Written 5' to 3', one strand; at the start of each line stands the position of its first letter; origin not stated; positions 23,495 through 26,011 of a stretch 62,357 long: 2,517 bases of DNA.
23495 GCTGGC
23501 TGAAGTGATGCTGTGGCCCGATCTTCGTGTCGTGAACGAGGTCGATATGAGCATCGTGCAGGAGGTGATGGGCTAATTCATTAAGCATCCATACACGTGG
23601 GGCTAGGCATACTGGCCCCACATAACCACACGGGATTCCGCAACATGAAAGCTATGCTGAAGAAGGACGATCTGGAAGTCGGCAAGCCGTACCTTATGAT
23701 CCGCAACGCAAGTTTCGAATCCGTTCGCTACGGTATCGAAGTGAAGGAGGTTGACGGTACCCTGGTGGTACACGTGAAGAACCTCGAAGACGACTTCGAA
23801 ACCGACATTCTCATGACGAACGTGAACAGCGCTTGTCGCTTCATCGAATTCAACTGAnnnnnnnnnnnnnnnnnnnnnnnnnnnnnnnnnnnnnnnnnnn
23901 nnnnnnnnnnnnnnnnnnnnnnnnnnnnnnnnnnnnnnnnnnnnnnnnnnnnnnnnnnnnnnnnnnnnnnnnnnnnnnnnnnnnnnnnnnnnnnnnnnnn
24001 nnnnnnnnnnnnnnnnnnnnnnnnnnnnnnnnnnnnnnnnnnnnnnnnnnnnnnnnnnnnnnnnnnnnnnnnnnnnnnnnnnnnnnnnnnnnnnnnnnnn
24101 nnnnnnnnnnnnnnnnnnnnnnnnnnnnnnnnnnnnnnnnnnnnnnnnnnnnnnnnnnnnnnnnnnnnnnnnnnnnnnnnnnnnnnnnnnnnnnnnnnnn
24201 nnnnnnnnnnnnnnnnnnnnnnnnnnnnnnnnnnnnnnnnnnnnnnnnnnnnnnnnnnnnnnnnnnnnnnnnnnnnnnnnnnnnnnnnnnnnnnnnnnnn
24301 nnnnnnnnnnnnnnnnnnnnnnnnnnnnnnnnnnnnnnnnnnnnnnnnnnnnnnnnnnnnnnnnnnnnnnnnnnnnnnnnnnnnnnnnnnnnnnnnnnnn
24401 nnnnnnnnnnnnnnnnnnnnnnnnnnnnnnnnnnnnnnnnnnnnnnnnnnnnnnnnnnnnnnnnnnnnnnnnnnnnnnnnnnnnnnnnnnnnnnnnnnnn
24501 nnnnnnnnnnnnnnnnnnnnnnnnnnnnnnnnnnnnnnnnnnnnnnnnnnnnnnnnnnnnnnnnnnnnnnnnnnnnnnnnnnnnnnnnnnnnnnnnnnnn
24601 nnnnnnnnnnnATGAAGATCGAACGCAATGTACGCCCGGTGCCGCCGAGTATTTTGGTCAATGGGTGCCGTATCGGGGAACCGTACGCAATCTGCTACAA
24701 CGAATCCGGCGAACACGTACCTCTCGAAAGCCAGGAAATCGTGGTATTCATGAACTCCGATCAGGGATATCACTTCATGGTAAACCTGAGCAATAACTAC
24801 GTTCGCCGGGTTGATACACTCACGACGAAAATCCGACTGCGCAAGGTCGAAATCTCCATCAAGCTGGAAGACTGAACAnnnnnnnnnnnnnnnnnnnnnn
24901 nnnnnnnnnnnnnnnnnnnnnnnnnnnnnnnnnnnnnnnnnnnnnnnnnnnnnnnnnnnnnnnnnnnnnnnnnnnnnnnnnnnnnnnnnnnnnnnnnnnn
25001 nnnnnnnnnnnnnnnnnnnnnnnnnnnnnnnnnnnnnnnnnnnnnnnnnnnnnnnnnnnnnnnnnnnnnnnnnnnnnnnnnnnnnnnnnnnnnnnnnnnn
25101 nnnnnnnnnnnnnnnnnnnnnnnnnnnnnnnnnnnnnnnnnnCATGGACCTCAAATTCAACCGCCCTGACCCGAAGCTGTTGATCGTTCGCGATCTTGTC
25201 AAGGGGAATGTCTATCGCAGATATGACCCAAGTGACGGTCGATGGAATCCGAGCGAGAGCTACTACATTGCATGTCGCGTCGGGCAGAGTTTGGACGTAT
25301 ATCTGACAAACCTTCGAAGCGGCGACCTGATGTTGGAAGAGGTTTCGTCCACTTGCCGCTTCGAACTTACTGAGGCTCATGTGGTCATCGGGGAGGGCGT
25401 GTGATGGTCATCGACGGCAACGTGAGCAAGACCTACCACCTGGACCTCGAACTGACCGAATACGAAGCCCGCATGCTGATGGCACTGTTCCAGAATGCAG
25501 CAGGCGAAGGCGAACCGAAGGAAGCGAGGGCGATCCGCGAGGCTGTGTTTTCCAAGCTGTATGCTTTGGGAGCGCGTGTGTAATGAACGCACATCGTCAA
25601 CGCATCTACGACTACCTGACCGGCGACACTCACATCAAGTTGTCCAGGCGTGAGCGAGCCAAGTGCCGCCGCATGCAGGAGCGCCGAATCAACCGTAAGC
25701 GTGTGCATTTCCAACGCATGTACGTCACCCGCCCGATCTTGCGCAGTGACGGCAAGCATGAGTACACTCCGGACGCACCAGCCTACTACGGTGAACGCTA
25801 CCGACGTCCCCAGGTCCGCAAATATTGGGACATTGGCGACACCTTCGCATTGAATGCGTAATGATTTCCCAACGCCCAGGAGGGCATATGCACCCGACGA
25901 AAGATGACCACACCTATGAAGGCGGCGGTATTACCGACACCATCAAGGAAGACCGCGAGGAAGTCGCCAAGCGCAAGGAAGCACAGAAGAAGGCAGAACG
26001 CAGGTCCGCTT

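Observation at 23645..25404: Tandem array of four diverged paralogous small early proteins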

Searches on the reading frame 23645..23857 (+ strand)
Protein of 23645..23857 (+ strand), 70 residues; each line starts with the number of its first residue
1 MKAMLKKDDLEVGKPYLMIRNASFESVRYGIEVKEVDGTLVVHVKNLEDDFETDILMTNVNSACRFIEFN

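Call 7: search_protein_families(library=phrogs, proteins=[window:23645-23857:+], max_evalue=1)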
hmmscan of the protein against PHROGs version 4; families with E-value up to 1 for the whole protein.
window:23645-23857:+ (70 aa): 1 family
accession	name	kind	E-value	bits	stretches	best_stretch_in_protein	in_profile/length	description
phrog_15853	-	unknown function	0.19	12.8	1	17-65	35-81/113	-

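Call 8: search_protein_families(library=pfam, proteins=[window:23645-23857:+], max_evalue=1)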
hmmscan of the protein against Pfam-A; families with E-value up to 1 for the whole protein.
window:23645-23857:+ (70 aa): 0 families

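Call 53: search_protein_families(library=padloc, proteins=[window:23645-23857:+], max_evalue=1)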
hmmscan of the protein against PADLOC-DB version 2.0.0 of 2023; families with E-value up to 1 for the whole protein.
window:23645-23857:+ (70 aa): 0 families

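Call 54: search_protein_families(library=ncbifam, proteins=[window:23645-23857:+], max_evalue=1)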
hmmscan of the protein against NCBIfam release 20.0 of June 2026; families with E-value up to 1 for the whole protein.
window:23645-23857:+ (70 aa): 0 families

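Call 79: search_dna_similar(query=window:23645-23857:+, collection=phages, mode=protein, max_evalue=1, max_rows=25)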
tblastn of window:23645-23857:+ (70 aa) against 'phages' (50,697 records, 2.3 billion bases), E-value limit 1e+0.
Records with a match: 8; places in all: 8; records where one place covers at least 80% of the query: 8.
Best place of each record, by identity: <60% 8.
By first word of the organism name: Stenotrophomonas 8.
By host as written in the record: Stenotrophomonas maltophilia 6; Stenotrophomonas maltophilia 824 2.
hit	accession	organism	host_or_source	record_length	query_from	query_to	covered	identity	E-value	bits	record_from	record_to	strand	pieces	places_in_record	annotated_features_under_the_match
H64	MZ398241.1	Stenotrophomonas phage BUCT626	Stenotrophomonas maltophilia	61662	1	70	100%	52.9%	9e-14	69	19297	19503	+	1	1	hypothetical protein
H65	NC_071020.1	Stenotrophomonas phage BUCT626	Stenotrophomonas maltophilia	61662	1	70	100%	52.9%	9e-14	69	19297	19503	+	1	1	hypothetical protein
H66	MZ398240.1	Stenotrophomonas phage BUCT627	Stenotrophomonas maltophilia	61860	1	70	100%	52.9%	4e-13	67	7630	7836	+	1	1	hypothetical protein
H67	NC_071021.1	Stenotrophomonas phage BUCT627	Stenotrophomonas maltophilia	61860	1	70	100%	52.9%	4e-13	67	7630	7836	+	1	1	hypothetical protein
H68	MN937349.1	Stenotrophomonas phage vB_SmaS_BUCT548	Stenotrophomonas maltophilia 824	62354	1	70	100%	44.3%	1e-8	54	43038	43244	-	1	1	hypothetical protein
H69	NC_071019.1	Stenotrophomonas phage vB_SmaS_BUCT548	Stenotrophomonas maltophilia 824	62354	1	70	100%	44.3%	1e-8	54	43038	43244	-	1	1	hypothetical protein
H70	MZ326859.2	Stenotrophomonas phage Siara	Stenotrophomonas maltophilia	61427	4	68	93%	35.2%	2e-1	34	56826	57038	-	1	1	protease | ribosome_binding_site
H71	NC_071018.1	Stenotrophomonas phage Siara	Stenotrophomonas maltophilia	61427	4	68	93%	35.2%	2e-1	34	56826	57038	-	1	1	protease | ribosome_binding_site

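Call 81: get_annotated_region(hit=H70, flank=3000)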
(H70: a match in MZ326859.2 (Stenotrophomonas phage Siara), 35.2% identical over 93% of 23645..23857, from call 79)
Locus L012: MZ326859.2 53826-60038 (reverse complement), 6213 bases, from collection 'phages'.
description: Stenotrophomonas phage Siara, complete genome.
organism: Stenotrophomonas phage Siara (NCBI taxid 2859658)
taxonomy: Viruses; Duplodnaviria; Heunggongvirae; Uroviricota; Caudoviricetes; Beaumontvirinae; Siaravirus; Siaravirus siara
host: Stenotrophomonas maltophilia; source: wastewater collected; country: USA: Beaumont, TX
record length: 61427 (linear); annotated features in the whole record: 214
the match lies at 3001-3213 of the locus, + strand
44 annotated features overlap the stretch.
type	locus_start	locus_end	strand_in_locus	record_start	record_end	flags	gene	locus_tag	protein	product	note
CDS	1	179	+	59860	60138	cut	-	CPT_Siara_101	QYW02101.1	hypothetical protein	label: CPT_Siara_101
regulatory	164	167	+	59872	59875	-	-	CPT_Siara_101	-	ribosome_binding_site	-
CDS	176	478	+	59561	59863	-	-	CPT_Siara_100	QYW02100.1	hypothetical protein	HHpred: 5AIM_A (95.56); label: CPT_Siara_100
regulatory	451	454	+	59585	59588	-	-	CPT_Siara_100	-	ribosome_binding_site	-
CDS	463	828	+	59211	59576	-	-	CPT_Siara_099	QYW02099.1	hypothetical protein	label: CPT_Siara_099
regulatory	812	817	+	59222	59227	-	-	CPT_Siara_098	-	ribosome_binding_site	-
CDS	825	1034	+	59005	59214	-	-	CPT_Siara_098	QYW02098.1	hypothetical protein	label: CPT_Siara_098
regulatory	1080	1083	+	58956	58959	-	-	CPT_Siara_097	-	ribosome_binding_site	-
CDS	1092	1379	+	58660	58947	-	-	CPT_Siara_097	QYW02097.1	hypothetical protein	label: CPT_Siara_097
regulatory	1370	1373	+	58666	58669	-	-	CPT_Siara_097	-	ribosome_binding_site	-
CDS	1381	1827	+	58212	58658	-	-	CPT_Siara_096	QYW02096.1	hypothetical protein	label: CPT_Siara_096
regulatory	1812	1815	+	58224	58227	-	-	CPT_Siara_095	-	ribosome_binding_site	-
CDS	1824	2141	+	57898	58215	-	-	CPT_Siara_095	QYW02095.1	hypothetical protein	label: CPT_Siara_095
regulatory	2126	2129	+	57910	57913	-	-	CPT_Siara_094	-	ribosome_binding_site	-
CDS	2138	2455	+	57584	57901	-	-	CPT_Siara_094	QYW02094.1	AAA-ATPase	InterPro:IPR027417 4.12e-5; HHpred: 4U00_A (98.47); label: CPT_Siara_094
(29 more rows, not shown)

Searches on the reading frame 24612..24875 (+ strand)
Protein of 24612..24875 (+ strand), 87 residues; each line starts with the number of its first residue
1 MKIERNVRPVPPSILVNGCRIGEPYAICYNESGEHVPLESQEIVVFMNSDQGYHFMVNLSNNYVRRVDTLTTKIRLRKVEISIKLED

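Call 7: search_protein_families(library=phrogs, proteins=[window:24612-24875:+], max_evalue=1)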
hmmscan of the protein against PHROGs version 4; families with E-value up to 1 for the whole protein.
window:24612-24875:+ (87 aa): 0 families

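Call 8: search_protein_families(library=pfam, proteins=[window:24612-24875:+], max_evalue=1)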
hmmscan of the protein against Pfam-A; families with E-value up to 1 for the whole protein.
window:24612-24875:+ (87 aa): 0 families

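Call 53: search_protein_families(library=padloc, proteins=[window:24612-24875:+], max_evalue=1)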
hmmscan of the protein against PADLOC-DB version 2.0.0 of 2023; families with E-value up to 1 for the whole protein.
window:24612-24875:+ (87 aa): 1 family
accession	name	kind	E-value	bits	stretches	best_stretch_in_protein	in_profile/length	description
PDLC03869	LmuC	-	0.019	12.6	1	42-79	112-151/168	-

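Call 54: search_protein_families(library=ncbifam, proteins=[window:24612-24875:+], max_evalue=1)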
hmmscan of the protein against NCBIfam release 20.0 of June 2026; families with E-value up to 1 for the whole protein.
window:24612-24875:+ (87 aa): 0 families

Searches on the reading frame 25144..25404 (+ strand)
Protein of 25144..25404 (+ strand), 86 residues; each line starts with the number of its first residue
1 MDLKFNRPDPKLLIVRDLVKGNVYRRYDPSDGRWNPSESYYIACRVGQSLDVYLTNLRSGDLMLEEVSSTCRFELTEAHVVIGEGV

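Call 7: search_protein_families(library=phrogs, proteins=[window:25144-25404:+], max_evalue=1)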
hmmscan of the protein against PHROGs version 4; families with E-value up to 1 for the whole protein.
window:25144-25404:+ (86 aa): 0 families

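Call 8: search_protein_families(library=pfam, proteins=[window:25144-25404:+], max_evalue=1)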
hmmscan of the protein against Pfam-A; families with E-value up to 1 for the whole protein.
window:25144-25404:+ (86 aa): 0 families

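Call 12: search_dna_similar(query=window:25144-25404:+, collection=phages, mode=protein, max_evalue=10, max_rows=40)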
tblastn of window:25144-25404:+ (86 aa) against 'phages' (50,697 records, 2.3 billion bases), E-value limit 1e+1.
Records with a match: 26; places in all: 26; records where one place covers at least 80% of the query: 10.
Best place of each record, by identity: 95-99% 2; 80-90% 4; <60% 20.
By first word of the organism name: Stenotrophomonas 13; Prochlorococcus 4; Vibrio 4; ssRNA 2; Pseudanabaena 1; Pelagibacter 1; Pseudomonas 1.
By host as written in the record: Stenotrophomonas maltophilia 10; Vibrio cyclitrophicus 4; Stenotrophomonas maltophilia 824 2; - 2; Prochlorococcus MED4 2; Prochlorococcus sp. MED4 2; Stenotrophomonas maltophilia SRM01 1; Pseudanabaena sp. 1; and 2 more.
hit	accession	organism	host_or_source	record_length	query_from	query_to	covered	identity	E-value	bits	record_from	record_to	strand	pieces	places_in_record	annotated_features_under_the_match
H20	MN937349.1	Stenotrophomonas phage vB_SmaS_BUCT548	Stenotrophomonas maltophilia 824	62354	1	86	100%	97.7%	6e-51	176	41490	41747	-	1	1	hypothetical protein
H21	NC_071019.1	Stenotrophomonas phage vB_SmaS_BUCT548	Stenotrophomonas maltophilia 824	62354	1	86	100%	97.7%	6e-51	176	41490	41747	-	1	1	hypothetical protein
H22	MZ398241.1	Stenotrophomonas phage BUCT626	Stenotrophomonas maltophilia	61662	1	86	100%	80.2%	7e-39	141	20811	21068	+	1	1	hypothetical protein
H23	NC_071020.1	Stenotrophomonas phage BUCT626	Stenotrophomonas maltophilia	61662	1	86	100%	80.2%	7e-39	141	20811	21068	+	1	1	hypothetical protein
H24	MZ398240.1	Stenotrophomonas phage BUCT627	Stenotrophomonas maltophilia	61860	1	86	100%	80.2%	7e-39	141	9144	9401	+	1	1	hypothetical protein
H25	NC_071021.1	Stenotrophomonas phage BUCT627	Stenotrophomonas maltophilia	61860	1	86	100%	80.2%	7e-39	141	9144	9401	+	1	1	hypothetical protein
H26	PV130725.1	Stenotrophomonas phage Yut1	Stenotrophomonas maltophilia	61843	1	83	97%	38.5%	4e-8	54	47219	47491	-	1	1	hypothetical protein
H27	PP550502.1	Stenotrophomonas phage CM2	Stenotrophomonas maltophilia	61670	1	84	88%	38.6%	1e-1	56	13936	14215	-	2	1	hypothetical protein (x2)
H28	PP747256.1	Stenotrophomonas phage cm3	Stenotrophomonas maltophilia SRM01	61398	1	84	98%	34.4%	8e-5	44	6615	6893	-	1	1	hypothetical protein (x2)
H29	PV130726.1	Stenotrophomonas phage Yut4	Stenotrophomonas maltophilia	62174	1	83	97%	33.0%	5e-5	45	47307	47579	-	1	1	hypothetical protein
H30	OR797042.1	Stenotrophomonas phage vB_SmaS_Bhz55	Stenotrophomonas maltophilia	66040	20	83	74%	41.7%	1e-6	49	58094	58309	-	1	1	hypothetical protein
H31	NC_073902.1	ssRNA phage SRR7976299_8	activated sludge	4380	11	78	79%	33.3%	5e+0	31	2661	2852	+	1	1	SRR7976299_8_4: RNA-directed RNA polymerase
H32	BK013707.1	ssRNA phage SRR7976299_8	activated sludge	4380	11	78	79%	33.3%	5e+0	31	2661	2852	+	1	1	SRR7976299_8_4: RNA-directed RNA polymerase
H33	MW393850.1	Stenotrophomonas phage Salva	Stenotrophomonas maltophilia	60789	17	83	78%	32.0%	9e-3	39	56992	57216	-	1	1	hypothetical protein | ribosome_binding_site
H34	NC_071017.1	Stenotrophomonas phage Salva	Stenotrophomonas maltophilia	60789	17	83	78%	32.0%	9e-3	39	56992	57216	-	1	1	hypothetical protein | ribosome_binding_site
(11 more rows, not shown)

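Call 13: get_annotated_region(hit=H26, flank=3500)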
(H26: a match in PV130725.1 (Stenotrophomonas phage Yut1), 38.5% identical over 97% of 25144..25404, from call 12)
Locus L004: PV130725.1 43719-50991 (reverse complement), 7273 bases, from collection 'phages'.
description: Stenotrophomonas phage Yut1, complete genome.
organism: Stenotrophomonas phage Yut1 (NCBI taxid 3400886)
taxonomy: Viruses; Duplodnaviria; Heunggongvirae; Uroviricota; Caudoviricetes
host: Stenotrophomonas maltophilia; source: sewage; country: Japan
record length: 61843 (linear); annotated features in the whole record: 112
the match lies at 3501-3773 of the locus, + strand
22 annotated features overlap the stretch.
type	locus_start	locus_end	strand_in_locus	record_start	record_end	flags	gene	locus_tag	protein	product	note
CDS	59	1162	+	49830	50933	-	-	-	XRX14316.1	hypothetical protein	-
CDS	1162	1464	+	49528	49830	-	-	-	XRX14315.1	hypothetical protein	-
CDS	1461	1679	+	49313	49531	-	-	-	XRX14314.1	hypothetical protein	-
CDS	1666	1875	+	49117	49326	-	-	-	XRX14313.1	hypothetical protein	-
CDS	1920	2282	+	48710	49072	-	-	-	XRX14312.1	hypothetical protein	-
CDS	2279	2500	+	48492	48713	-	-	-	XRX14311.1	hypothetical protein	-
CDS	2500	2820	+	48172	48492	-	-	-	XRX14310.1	hypothetical protein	-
CDS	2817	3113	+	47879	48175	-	-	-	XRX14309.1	hypothetical protein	-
CDS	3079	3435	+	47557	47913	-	-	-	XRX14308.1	hypothetical protein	-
CDS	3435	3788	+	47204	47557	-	-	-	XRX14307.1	hypothetical protein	-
CDS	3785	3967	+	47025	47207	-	-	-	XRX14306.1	hypothetical protein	-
CDS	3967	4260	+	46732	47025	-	-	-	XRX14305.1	hypothetical protein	-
CDS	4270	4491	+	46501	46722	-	-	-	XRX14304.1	hypothetical protein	-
CDS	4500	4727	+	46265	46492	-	-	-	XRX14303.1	hypothetical protein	-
CDS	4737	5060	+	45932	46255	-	-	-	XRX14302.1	hypothetical protein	-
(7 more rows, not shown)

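Call 14: get_annotated_region(hit=H33, flank=3500)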
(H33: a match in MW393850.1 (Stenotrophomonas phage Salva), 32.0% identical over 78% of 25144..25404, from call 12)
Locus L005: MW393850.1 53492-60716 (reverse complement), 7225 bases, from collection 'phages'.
description: Stenotrophomonas phage Salva, complete genome.
organism: Stenotrophomonas phage Salva (NCBI taxid 2801524)
taxonomy: Viruses; Duplodnaviria; Heunggongvirae; Uroviricota; Caudoviricetes; Beaumontvirinae; Salvavirus; Salvavirus salva
host: Stenotrophomonas maltophilia; source: soil sample; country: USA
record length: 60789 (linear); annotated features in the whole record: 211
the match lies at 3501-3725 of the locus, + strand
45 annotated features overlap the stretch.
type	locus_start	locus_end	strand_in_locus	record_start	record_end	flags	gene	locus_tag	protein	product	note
regulatory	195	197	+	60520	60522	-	-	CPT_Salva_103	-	ribosome_binding_site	-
CDS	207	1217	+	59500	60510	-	-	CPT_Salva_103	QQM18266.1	hypothetical protein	-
regulatory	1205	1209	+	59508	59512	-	-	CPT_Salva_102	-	ribosome_binding_site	-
CDS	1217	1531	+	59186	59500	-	-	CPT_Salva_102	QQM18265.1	hypothetical protein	-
regulatory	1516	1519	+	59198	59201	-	-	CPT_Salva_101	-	ribosome_binding_site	-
CDS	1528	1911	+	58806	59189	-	-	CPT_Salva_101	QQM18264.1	hypothetical protein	-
regulatory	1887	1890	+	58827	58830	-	-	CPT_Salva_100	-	ribosome_binding_site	-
CDS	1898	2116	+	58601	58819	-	-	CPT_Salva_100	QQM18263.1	hypothetical protein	-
regulatory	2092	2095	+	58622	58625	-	-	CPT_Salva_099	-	ribosome_binding_site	-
CDS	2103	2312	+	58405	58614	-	-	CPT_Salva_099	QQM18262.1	hypothetical protein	-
regulatory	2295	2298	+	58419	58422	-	-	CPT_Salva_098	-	ribosome_binding_site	-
CDS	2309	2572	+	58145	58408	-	-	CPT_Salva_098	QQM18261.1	hypothetical protein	-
regulatory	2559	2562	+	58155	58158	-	-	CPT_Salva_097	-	ribosome_binding_site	-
CDS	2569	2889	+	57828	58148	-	-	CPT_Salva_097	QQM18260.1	hypothetical protein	-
regulatory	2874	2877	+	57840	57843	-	-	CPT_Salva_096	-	ribosome_binding_site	-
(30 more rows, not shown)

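Call 15: get_annotated_region(hit=H30, flank=3500)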
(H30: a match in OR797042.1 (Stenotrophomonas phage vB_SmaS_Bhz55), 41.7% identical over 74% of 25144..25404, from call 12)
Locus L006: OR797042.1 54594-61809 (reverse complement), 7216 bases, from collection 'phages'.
description: Stenotrophomonas phage vB_SmaS_Bhz55, complete genome.
organism: Stenotrophomonas phage vB_SmaS_Bhz55 (NCBI taxid 3097473)
taxonomy: Viruses; Duplodnaviria; Heunggongvirae; Uroviricota; Caudoviricetes; Beaumontvirinae; Siaravirus
host: Stenotrophomonas maltophilia; source: waste water; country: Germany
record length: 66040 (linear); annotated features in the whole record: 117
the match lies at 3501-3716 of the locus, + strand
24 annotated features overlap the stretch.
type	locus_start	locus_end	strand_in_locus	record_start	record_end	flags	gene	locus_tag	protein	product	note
CDS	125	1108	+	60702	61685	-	-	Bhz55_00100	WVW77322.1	hypothetical protein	-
CDS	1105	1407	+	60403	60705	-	-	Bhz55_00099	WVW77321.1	hypothetical protein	-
CDS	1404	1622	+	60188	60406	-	-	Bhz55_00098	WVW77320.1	hypothetical protein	-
CDS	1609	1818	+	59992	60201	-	-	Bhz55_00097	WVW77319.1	hypothetical protein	-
CDS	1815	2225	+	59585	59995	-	-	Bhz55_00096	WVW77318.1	hypothetical protein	-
CDS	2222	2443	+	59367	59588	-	-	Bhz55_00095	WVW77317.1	hypothetical protein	-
CDS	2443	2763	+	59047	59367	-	-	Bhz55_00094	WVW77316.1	hypothetical protein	-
CDS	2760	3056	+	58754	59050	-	-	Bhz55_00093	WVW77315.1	hypothetical protein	-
CDS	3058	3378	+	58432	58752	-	-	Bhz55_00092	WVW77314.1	hypothetical protein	-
regulatory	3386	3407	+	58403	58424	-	-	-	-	terminator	putative transcriptional terminator, -15.10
CDS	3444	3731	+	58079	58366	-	-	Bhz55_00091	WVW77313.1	hypothetical protein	-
CDS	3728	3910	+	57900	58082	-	-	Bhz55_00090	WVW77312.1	hypothetical protein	-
CDS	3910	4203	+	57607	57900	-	-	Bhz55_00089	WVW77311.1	hypothetical protein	-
CDS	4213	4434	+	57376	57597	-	-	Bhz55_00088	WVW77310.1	hypothetical protein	-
CDS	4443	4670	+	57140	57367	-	-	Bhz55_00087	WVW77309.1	hypothetical protein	-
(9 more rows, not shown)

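Call 53: search_protein_families(library=padloc, proteins=[window:25144-25404:+], max_evalue=1)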
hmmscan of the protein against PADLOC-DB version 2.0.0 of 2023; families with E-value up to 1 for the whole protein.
window:25144-25404:+ (86 aa): 0 families

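Call 54: search_protein_families(library=ncbifam, proteins=[window:25144-25404:+], max_evalue=1)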
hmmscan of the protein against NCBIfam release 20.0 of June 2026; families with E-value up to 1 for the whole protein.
window:25144-25404:+ (86 aa): 0 families

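Call 80: search_dna_similar(query=L005:2309-2572:+, collection=phages, mode=protein, max_evalue=1, max_rows=25)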
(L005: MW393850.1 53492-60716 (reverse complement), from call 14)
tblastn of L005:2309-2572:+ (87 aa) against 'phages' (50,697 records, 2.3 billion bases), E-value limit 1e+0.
Records with a match: 6; places in all: 6; records where one place covers at least 80% of the query: 6.
Best place of each record, by identity: >=99% 2; 80-90% 2; 60-80% 2.
By first word of the organism name: Stenotrophomonas 6.
By host as written in the record: Stenotrophomonas maltophilia 5; Stenotrophomonas maltophilia SRM01 1.
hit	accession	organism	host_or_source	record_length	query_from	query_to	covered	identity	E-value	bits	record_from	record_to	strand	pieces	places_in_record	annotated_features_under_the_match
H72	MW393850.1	Stenotrophomonas phage Salva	Stenotrophomonas maltophilia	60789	1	87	100%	100.0%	2e-52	180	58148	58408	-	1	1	hypothetical protein (x3) | ribosome_binding_site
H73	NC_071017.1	Stenotrophomonas phage Salva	Stenotrophomonas maltophilia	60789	1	87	100%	100.0%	2e-52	180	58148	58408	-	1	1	hypothetical protein (x3) | ribosome_binding_site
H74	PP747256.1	Stenotrophomonas phage cm3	Stenotrophomonas maltophilia SRM01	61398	1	87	100%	88.5%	2e-45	160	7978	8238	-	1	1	hypothetical protein (x2)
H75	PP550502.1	Stenotrophomonas phage CM2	Stenotrophomonas maltophilia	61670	1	87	100%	88.5%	3e-45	159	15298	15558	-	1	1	hypothetical protein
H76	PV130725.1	Stenotrophomonas phage Yut1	Stenotrophomonas maltophilia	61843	1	87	100%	70.1%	2e-34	128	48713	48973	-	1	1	hypothetical protein (x2)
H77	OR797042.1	Stenotrophomonas phage vB_SmaS_Bhz55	Stenotrophomonas maltophilia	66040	1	87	100%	70.1%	2e-34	128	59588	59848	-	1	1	hypothetical protein (x2)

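Call 86: find_related_loci(query=window:25144-25404:+, collection=viral_contigs, flank=5000)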
Query window:25144-25404:+ (86 aa) in viral_contigs; peptide patterns used: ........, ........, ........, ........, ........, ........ (x = any residue, [..] = any of these).
2 stretches matched a pattern, but none encodes a relative of the query by tblastn (E <= 1e-3).

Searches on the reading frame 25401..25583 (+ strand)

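Call 7: search_protein_families(library=phrogs, proteins=[window:25401-25583:+], max_evalue=1)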
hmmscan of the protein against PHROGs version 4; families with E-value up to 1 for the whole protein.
window:25401-25583:+ (60 aa): 1 family
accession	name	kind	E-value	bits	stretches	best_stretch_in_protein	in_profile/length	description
phrog_7471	-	unknown function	7.6e-14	52.4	1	9-54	9-58/63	-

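Call 8: search_protein_families(library=pfam, proteins=[window:25401-25583:+], max_evalue=1)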
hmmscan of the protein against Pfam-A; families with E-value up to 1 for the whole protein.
window:25401-25583:+ (60 aa): 1 family
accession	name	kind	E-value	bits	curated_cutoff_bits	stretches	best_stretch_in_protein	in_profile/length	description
PF07637.16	PSD5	-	0.097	13.5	34.2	1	18-50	18-49/62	Protein of unknown function (DUF1595)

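Call 53: search_protein_families(library=padloc, proteins=[window:25401-25583:+], max_evalue=1)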
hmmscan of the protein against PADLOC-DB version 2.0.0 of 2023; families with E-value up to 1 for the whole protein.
window:25401-25583:+ (60 aa): 0 families

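Call 54: search_protein_families(library=ncbifam, proteins=[window:25401-25583:+], max_evalue=1)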
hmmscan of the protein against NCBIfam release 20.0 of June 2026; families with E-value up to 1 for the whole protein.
window:25401-25583:+ (60 aa): 1 family
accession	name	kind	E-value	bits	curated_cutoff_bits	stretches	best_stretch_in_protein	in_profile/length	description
NF004510.0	PRK05851.1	equivalog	0.13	10.4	621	1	17-60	145-188/525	long-chain-fatty acid--ACP ligase MbtM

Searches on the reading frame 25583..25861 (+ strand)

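Call 53: search_protein_families(library=padloc, proteins=[window:25583-25861:+], max_evalue=1)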
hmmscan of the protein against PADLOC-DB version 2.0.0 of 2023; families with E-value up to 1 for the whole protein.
window:25583-25861:+ (92 aa): 0 families

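Call 54: search_protein_families(library=ncbifam, proteins=[window:25583-25861:+], max_evalue=1)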
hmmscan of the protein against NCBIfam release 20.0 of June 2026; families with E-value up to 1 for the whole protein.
window:25583-25861:+ (92 aa): 1 family
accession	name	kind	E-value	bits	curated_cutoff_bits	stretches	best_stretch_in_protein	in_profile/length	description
TIGR03553.1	F420_FbiB_CTERM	equivalog_domain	0.039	13.7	249.55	1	27-64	72-109/194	F420 biosynthesis protein FbiB, C-terminal domain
